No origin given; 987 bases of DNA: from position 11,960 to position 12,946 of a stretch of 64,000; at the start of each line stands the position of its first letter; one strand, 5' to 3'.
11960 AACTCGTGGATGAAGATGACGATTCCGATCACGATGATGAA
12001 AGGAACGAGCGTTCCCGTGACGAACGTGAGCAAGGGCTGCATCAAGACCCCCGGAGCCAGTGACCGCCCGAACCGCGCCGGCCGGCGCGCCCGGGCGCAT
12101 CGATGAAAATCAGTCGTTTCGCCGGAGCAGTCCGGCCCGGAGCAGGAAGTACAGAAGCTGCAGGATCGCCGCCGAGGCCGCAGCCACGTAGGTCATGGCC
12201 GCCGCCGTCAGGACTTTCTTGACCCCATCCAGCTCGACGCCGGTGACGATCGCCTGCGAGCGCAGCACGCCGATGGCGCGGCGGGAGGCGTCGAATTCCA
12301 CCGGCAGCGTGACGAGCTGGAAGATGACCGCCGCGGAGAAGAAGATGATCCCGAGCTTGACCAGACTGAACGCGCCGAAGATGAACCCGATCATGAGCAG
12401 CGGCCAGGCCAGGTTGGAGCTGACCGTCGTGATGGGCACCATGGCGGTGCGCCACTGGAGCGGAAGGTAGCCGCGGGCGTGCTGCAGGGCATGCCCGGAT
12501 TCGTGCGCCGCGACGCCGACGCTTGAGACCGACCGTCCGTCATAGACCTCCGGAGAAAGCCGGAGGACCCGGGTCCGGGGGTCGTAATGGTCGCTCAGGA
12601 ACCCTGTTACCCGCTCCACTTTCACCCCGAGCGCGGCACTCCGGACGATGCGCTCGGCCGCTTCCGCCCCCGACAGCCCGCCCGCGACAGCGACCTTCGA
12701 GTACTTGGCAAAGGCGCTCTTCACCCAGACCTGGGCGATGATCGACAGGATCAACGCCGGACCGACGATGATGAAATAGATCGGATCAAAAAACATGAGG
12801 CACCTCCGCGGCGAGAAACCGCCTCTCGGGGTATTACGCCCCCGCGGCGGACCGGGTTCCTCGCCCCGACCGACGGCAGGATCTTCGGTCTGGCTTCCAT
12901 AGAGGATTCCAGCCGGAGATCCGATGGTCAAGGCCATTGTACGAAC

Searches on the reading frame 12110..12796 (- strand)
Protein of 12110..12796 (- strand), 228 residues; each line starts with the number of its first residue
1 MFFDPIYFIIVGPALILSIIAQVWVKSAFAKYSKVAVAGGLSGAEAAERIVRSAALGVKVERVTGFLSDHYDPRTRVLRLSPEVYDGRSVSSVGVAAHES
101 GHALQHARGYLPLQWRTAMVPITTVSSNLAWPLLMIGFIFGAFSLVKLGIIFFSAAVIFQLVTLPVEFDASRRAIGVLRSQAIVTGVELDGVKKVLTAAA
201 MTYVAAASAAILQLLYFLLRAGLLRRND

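Call 61: search_protein_families(library=pfam, proteins=[window:12110-12796:-], max_evalue=0.00001)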
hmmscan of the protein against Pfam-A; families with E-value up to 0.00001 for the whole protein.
window:12110-12796:- (228 aa): 1 family
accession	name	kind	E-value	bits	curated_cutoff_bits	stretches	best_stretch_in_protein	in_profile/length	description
PF04298.18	Zn_peptidase_2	-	1.3e-85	286.8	27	1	7-220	1-216/218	Putative neutral zinc metallopeptidase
